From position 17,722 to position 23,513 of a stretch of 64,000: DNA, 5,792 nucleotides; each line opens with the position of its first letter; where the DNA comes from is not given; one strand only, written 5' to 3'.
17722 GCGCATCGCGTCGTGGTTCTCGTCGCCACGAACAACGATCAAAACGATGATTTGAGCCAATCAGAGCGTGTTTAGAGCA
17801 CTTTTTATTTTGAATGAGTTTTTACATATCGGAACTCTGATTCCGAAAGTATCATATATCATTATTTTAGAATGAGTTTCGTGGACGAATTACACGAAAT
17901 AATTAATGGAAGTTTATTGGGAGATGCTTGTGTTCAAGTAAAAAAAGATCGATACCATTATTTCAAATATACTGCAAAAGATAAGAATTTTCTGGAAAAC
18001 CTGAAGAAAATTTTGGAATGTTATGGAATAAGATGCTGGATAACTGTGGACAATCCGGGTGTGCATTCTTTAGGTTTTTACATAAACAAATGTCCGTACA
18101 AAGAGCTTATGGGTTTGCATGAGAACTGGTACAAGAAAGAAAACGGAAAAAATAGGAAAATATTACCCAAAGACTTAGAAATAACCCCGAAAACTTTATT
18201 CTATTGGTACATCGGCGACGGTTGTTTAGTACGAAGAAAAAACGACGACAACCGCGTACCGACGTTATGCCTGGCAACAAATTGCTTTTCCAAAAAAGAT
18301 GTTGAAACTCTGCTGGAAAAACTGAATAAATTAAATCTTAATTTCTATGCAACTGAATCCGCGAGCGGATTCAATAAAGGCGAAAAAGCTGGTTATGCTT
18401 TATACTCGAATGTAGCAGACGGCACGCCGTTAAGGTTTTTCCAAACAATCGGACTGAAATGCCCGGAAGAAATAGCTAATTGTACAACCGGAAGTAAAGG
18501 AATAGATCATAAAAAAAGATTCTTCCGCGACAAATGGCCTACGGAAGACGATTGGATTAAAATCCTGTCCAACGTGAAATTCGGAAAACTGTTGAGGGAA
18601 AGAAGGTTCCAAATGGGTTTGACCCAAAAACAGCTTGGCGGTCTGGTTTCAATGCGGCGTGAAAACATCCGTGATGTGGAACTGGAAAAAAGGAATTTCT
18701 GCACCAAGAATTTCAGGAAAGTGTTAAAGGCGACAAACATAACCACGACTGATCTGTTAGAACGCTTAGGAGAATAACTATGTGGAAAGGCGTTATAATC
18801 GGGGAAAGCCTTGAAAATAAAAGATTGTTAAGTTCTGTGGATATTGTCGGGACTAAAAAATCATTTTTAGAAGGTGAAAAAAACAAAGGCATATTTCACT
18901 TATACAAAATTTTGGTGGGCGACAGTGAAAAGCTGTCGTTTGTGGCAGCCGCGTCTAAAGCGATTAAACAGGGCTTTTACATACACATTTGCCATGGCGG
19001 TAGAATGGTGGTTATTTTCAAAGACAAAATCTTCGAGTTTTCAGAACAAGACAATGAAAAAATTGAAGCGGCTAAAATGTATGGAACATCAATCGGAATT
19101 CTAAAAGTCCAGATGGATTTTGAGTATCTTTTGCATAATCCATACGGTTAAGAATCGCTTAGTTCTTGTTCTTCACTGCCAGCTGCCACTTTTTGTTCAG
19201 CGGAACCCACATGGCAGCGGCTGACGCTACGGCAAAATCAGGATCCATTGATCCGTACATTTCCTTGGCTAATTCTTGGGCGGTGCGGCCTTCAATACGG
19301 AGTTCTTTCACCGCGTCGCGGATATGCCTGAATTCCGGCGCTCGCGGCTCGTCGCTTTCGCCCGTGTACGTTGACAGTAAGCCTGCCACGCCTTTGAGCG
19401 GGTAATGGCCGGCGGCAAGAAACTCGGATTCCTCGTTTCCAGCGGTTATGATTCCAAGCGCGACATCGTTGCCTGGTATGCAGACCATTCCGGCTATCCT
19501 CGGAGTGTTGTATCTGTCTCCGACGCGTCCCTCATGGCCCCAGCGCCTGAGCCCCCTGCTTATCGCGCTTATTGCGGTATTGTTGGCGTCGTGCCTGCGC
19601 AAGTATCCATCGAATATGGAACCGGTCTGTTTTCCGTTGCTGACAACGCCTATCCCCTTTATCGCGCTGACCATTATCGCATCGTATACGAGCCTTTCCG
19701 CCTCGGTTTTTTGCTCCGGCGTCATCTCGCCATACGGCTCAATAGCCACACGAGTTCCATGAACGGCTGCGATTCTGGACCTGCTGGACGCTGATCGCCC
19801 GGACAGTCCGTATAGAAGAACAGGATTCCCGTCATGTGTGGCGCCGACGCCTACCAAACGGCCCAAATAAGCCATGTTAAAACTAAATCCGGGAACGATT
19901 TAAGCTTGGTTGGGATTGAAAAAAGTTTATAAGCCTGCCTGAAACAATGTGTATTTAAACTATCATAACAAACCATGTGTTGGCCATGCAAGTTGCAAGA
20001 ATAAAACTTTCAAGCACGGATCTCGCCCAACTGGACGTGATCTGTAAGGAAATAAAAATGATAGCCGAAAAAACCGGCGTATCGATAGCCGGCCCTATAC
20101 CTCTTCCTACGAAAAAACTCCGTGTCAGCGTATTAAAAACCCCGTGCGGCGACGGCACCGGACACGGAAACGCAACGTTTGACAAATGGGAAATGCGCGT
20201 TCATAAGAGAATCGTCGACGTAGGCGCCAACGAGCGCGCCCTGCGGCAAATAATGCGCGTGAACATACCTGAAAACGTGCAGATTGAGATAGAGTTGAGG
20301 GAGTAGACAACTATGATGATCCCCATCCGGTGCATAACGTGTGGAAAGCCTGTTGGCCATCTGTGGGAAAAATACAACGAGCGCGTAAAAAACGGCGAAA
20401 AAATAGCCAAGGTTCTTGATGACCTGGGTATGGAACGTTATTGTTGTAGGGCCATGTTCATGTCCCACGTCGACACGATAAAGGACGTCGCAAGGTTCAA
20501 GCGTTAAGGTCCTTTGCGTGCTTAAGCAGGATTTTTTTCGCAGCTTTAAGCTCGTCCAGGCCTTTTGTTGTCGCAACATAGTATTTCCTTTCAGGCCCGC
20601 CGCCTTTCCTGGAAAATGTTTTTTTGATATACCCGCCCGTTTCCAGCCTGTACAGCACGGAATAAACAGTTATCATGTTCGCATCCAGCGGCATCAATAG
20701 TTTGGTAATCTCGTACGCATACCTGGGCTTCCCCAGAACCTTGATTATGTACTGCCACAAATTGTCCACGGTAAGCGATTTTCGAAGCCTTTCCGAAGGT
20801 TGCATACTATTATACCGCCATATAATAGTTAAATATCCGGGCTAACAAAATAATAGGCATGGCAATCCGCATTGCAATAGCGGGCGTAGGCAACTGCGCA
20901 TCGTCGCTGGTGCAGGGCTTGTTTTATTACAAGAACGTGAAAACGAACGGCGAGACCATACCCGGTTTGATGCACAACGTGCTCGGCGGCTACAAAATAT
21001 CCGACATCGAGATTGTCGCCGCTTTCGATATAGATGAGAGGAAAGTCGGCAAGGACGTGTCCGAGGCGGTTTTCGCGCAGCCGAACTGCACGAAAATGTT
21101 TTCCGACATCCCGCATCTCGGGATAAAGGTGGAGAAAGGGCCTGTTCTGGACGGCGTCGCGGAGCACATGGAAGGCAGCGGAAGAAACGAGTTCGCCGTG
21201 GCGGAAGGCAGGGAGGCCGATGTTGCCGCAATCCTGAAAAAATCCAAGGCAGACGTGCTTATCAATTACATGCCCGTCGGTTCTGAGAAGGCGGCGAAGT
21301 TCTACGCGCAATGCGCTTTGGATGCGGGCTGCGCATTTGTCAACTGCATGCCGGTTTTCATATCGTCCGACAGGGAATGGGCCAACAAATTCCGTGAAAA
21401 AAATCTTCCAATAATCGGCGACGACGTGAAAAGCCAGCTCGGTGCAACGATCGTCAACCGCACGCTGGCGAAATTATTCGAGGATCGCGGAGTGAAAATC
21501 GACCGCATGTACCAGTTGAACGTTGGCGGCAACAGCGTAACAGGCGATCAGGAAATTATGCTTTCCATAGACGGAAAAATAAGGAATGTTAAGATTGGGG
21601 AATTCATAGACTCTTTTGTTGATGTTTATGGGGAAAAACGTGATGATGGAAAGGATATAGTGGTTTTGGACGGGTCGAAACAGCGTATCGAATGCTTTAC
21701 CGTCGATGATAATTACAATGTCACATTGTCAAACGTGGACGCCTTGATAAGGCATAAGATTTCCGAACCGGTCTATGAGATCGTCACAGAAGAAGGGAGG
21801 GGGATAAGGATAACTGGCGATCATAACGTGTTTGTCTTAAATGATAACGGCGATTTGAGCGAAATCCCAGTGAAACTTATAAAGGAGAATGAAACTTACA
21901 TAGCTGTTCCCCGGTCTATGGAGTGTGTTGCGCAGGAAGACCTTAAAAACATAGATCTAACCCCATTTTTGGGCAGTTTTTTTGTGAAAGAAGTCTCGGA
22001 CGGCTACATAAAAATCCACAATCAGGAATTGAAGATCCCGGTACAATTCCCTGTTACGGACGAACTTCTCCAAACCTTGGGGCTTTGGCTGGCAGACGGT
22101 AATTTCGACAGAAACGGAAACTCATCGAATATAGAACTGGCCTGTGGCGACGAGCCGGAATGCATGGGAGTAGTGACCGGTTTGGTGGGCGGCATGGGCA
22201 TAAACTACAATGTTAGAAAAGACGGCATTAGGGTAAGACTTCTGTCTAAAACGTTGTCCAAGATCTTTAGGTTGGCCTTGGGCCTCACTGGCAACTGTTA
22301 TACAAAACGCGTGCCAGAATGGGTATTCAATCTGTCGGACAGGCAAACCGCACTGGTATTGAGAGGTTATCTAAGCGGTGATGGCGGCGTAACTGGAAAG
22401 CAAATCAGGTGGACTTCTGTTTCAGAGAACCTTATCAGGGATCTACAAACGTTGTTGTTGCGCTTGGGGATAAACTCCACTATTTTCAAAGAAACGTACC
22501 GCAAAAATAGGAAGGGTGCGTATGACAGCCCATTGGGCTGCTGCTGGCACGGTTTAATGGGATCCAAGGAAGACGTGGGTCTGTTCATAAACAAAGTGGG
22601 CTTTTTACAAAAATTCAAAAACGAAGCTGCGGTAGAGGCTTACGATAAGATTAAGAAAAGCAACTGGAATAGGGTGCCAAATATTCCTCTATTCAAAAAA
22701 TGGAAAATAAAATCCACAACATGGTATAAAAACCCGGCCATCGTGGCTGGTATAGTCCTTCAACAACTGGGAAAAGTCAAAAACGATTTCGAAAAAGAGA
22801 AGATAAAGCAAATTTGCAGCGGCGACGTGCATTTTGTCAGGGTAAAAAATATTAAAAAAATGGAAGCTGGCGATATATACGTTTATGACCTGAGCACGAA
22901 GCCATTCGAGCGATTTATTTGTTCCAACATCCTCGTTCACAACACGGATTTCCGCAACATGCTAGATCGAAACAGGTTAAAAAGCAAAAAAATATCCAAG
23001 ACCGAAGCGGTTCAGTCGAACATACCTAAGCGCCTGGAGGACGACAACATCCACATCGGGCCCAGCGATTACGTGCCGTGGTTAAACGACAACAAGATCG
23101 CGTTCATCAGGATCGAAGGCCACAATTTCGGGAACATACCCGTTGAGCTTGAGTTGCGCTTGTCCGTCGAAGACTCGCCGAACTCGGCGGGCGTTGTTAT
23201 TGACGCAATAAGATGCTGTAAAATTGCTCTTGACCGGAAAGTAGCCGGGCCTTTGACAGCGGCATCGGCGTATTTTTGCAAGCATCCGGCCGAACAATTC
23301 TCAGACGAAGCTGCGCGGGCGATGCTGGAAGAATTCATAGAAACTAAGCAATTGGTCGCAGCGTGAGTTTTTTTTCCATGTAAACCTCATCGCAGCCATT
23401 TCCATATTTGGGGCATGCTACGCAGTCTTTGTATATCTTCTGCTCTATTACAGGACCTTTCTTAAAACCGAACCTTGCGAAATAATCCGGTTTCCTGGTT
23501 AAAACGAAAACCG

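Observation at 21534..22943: Ser-initiated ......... intein inside a metabolic gene (myo-inositol-1-phosphate synthase)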

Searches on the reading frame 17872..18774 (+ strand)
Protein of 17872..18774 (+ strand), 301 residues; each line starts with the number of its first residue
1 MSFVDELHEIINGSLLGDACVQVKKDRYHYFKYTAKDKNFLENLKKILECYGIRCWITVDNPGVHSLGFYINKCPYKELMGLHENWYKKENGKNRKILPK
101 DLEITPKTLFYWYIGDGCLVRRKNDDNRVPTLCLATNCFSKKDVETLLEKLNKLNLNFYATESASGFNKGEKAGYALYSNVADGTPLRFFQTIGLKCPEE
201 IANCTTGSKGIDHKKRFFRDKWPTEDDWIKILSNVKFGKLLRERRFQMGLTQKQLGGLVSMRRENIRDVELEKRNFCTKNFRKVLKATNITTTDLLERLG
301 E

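Call 47: search_protein_families(library=pfam, proteins=[window:17872-18774:+], max_evalue=0.001)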
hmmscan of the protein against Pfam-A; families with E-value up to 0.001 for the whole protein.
window:17872-18774:+ (301 aa): 4 families
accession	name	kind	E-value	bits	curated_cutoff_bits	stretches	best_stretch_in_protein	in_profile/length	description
PF03161.18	LAGLIDADG_2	-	1.3e-17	64.7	25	1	9-164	2-153/168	LAGLIDADG DNA endonuclease family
PF14528.11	LAGLIDADG_3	-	0.00012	22.7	22.5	0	10-60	6-55/82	LAGLIDADG-like domain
PF12844.13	HTH_19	-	0.00081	19.7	30.2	0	238-298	1-61/64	Helix-turn-helix domain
PF01381.28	HTH_3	-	0.00088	19.7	23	0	241-295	1-55/55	Helix-turn-helix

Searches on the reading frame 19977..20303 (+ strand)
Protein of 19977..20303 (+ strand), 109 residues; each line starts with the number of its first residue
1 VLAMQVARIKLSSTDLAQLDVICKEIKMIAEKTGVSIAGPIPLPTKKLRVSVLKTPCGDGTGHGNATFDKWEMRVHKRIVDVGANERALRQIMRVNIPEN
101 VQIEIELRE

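Call 47: search_protein_families(library=pfam, proteins=[window:19977-20303:+], max_evalue=0.001)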
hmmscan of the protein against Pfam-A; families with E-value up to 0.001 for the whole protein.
window:19977-20303:+ (109 aa): 1 family
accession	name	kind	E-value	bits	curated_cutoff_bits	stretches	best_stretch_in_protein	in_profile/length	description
PF00338.27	Ribosomal_S10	-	2.2e-27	95.6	21.2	1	8-106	1-98/98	Ribosomal protein S10p/S20e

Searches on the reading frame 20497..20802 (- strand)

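Call 18: search_protein_families(library=pfam, proteins=[window:20497-20802:-], max_evalue=0.001)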
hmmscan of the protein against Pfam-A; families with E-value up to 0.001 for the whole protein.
window:20497-20802:- (101 aa): 1 family
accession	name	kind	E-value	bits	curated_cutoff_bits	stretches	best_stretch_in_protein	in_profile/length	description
PF03551.20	PadR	-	2.1e-11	44.1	27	1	23-86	5-74/75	Transcriptional regulator PadR-like family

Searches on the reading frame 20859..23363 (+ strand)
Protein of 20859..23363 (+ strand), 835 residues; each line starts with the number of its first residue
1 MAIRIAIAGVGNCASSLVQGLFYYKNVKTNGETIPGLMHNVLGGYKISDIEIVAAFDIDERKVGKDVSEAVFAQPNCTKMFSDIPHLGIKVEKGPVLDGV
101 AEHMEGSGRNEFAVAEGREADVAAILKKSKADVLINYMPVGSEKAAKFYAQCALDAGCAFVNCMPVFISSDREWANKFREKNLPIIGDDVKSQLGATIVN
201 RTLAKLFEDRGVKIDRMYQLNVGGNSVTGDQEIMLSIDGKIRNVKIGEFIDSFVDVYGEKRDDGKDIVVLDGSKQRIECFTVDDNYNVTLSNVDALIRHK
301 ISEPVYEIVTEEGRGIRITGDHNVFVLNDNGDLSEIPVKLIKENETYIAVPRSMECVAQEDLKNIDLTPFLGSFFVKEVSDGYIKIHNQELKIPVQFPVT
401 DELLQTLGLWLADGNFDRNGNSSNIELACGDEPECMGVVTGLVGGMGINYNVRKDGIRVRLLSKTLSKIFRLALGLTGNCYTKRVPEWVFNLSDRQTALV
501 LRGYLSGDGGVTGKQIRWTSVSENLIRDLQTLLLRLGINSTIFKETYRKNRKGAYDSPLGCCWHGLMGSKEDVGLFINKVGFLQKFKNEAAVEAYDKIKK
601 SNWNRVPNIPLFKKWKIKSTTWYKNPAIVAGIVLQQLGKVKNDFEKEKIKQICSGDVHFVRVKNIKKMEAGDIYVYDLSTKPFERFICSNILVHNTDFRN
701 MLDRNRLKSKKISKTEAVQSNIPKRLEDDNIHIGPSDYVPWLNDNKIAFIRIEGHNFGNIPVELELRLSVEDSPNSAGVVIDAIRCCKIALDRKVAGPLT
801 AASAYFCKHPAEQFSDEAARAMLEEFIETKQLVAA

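Call 4: search_protein_families(library=pfam, proteins=[window:20859-23363:+], max_evalue=1)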
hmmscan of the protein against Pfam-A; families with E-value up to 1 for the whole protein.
window:20859-23363:+ (835 aa): 4 families
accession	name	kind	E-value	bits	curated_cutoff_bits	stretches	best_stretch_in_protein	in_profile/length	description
PF01658.22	Inos-1-P_synth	-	4.1e-31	107.8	27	2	695-773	31-107/107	Myo-inositol-1-phosphate synthase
PF14890.11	Intein_splicing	-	1.3e-22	80.7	35.8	1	238-695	5-155/155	Intein splicing domain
PF14528.11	LAGLIDADG_3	-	4.2e-19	69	22.5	1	497-581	3-82/82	LAGLIDADG-like domain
PF07994.18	NAD_binding_5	-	0.072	13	25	1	146-199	205-257/321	Myo-inositol-1-phosphate synthase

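Call 14: find_related_loci(query=window:20859-23363:+, collection=genome_contigs, flank=3000)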
Query window:20859-23363:+ (835 aa) in genome_contigs; peptide patterns used: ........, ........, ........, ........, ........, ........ (x = any residue, [..] = any of these).
85 stretches matched a pattern; 3 encode a relative of the query (tblastn E <= 1e-3); 3 distinct loci.
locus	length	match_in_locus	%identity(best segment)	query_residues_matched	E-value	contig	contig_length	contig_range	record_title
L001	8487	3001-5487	79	1-830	0e+0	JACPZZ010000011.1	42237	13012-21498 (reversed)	MAG: Candidatus Aenigmatarchaeota archaeon isolate NC_groundwater_903_Pr1_S-0.2um_45_27 Montesol18-Sp2_coassembly_scaffo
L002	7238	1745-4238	68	3-831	0e+0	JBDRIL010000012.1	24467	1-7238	MAG: archaeon isolate MEGAHIT-group-1.583 k141_8077646, whole genome shotgun sequence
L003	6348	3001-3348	23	464-571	4e-5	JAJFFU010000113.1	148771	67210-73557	MAG: Parvularculaceae bacterium isolate OFTM115 OFTM115_112, whole genome shotgun sequence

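Call 60: find_encoding_contigs(protein=window:20859-23363:+, flank=1000, max_places=3)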
Protein window:20859-23363:+ (835 aa): no gene with exactly this product is on record in the collection.

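Call 61: search_protein_families(library=ncbifam, proteins=[window:20859-23363:+], max_evalue=0.01)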
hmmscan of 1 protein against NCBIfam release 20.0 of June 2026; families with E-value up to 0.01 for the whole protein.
window:20859-23363:+ (835 aa): 11 families
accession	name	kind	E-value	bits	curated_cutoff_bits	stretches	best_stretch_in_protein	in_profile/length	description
TIGR03450.1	mycothiol_INO1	equivalog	4.9e-145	483.2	638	2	3-226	1-219/355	inositol-3-phosphate synthase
NF011491.0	PRK14898.1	equivalog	2e-28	98.9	783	2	226-544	76-386/860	DNA-directed RNA polymerase subunit A''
NF005852.0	PRK07773.1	equivalog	3.2e-20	72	780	1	479-696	594-827/886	replicative DNA helicase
NF011303.0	PRK14715.1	equivalog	2.8e-19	67.8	1585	2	376-553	1093-1272/1627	DNA-directed DNA polymerase II large subunit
NF011418.0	PRK14845.1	equivalog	2.1e-17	62.2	756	2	243-602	38-319/1049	translation initiation factor IF-2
NF045703.1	rSAM_Tes_intein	exception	4.7e-15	54.5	1700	2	389-549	357-519/1040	tetraether lipid synthase Tes, intein-containing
NF006207.0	PRK08332.1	equivalog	1.5e-11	42.3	2400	1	480-551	1080-1152/1684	vitamin B12-dependent ribonucleotide reductase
TIGR01445.1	intein_Nterm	domain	7.2e-10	39.7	24.5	1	227-326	2-83/83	intein N-terminal splicing region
NF011302.0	PRK14714.1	equivalog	6.7e-09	33.8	1791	1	225-363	931-1068/1350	DNA-directed DNA polymerase II large subunit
NF038098.1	GyrA_w_intein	exception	8.6e-08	30.5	1850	1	480-699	319-541/1232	intein-containing DNA gyrase subunit A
NF038162.1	RtcB_rel_intein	exception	2.2e-05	22.7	1150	0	273-455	119-294/961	intein-containing RtcB family protein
